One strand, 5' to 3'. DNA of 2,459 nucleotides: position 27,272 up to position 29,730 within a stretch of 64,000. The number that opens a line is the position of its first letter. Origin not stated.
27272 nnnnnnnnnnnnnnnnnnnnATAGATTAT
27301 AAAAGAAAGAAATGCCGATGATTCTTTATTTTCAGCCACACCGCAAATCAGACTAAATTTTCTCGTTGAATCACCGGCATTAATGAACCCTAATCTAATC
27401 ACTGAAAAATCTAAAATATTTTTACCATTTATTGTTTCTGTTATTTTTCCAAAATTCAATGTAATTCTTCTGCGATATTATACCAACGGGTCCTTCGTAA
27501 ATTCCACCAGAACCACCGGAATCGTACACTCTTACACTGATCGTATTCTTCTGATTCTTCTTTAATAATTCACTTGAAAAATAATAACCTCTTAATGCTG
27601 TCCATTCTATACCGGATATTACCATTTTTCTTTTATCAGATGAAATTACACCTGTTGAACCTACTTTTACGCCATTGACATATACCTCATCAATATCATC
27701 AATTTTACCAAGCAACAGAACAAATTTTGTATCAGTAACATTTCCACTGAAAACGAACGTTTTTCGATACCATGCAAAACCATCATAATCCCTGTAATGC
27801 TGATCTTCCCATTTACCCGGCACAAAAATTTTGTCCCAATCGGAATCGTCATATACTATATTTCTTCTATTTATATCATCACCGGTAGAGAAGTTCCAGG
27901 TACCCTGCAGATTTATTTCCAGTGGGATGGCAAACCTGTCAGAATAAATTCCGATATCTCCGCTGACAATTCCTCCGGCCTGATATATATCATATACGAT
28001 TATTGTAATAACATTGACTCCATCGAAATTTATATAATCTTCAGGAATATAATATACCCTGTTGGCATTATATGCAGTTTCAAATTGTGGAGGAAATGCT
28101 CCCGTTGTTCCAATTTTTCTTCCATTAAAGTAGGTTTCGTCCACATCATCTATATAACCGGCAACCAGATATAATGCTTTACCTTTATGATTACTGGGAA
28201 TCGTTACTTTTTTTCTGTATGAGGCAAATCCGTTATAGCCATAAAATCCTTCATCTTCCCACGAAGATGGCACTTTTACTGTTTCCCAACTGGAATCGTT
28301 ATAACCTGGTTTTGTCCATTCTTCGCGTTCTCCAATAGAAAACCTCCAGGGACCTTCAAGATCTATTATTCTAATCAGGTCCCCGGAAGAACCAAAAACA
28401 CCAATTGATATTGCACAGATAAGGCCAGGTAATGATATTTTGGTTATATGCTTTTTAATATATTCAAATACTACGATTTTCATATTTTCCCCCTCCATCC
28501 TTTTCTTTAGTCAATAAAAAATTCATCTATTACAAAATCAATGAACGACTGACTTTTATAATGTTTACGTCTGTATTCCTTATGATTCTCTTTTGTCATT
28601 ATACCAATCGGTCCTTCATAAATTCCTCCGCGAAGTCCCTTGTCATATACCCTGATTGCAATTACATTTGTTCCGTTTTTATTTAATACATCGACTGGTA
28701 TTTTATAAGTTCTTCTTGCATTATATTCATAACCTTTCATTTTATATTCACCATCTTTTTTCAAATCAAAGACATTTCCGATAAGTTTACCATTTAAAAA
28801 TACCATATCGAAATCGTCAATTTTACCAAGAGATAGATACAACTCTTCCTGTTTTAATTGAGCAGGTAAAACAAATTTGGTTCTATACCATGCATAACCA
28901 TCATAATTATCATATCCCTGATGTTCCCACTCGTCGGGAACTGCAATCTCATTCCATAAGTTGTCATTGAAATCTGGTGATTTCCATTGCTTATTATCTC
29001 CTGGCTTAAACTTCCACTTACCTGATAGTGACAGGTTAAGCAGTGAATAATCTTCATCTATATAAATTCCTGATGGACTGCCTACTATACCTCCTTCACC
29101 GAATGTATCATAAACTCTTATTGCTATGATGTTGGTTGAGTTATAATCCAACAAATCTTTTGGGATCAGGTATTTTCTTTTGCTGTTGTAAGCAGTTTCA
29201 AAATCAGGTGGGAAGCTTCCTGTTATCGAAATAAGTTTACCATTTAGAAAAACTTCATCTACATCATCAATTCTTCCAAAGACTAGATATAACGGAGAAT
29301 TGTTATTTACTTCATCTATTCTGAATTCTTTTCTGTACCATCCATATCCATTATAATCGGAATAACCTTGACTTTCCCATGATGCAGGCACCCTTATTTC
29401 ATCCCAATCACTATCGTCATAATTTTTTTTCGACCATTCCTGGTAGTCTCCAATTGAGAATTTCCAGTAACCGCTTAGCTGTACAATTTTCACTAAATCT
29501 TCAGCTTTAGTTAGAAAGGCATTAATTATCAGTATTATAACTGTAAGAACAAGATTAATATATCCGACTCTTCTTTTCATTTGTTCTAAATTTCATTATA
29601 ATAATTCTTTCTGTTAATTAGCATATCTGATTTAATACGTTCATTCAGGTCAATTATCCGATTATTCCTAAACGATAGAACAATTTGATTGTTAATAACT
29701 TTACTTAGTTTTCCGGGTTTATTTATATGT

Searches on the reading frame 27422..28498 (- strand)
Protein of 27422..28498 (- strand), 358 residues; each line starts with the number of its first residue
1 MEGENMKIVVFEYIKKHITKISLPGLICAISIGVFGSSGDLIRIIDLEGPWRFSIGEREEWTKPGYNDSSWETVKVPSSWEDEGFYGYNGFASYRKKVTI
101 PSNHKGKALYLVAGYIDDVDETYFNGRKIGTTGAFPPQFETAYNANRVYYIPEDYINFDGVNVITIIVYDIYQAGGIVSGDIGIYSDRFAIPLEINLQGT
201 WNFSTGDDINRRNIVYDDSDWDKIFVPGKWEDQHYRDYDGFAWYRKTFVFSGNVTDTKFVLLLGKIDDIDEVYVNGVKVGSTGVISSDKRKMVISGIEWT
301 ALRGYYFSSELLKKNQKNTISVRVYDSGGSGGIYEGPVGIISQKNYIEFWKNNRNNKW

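Call 39: search_protein_families(library=pfam, proteins=[window:27422-28498:-], max_evalue=0.00001)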
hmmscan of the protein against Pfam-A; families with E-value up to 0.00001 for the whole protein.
window:27422-28498:- (358 aa): 3 families
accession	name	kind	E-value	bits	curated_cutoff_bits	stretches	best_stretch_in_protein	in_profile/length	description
PF02837.24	Glyco_hydro_2_N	-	5.6e-11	43.1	28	0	222-281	32-106/169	Glycosyl hydrolases family 2, sugar binding domain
PF13364.12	BetaGal_ABD2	-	1.5e-09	39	23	0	57-168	3-106/112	Beta-galactosidase second all-beta domain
PF22666.2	Glyco_hydro_2_N2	-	2.8e-06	28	27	0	242-282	50-91/167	Glycosyl hydrolase 2 galactose-binding domain-like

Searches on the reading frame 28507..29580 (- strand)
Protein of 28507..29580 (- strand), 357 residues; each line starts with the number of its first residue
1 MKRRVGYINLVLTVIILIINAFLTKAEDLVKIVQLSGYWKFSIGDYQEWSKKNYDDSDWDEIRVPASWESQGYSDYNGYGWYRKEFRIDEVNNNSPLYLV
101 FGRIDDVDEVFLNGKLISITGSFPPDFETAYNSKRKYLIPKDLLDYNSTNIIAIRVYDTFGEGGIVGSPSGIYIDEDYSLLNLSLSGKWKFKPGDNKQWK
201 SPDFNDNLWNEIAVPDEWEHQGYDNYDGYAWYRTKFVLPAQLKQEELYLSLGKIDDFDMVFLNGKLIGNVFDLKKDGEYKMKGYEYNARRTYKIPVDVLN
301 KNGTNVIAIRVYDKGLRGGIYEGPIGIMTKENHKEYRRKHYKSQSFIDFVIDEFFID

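Call 39: search_protein_families(library=pfam, proteins=[window:28507-29580:-], max_evalue=0.00001)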
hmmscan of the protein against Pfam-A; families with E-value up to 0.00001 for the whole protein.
window:28507-29580:- (357 aa): 4 families
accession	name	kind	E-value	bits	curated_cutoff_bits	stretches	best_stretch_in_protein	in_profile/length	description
PF13364.12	BetaGal_ABD2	-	3.6e-19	70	23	2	195-314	3-109/112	Beta-galactosidase second all-beta domain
PF02837.24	Glyco_hydro_2_N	-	4.3e-12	46.7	28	0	35-118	4-105/169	Glycosyl hydrolases family 2, sugar binding domain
PF22666.2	Glyco_hydro_2_N2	-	1.1e-11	45.5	27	0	230-313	50-119/167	Glycosyl hydrolase 2 galactose-binding domain-like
PF21467.3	BetaGal_gal-bd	-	1.3e-08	35.3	27.3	0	229-305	1-62/62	Beta-galactosidase, galactose-binding domain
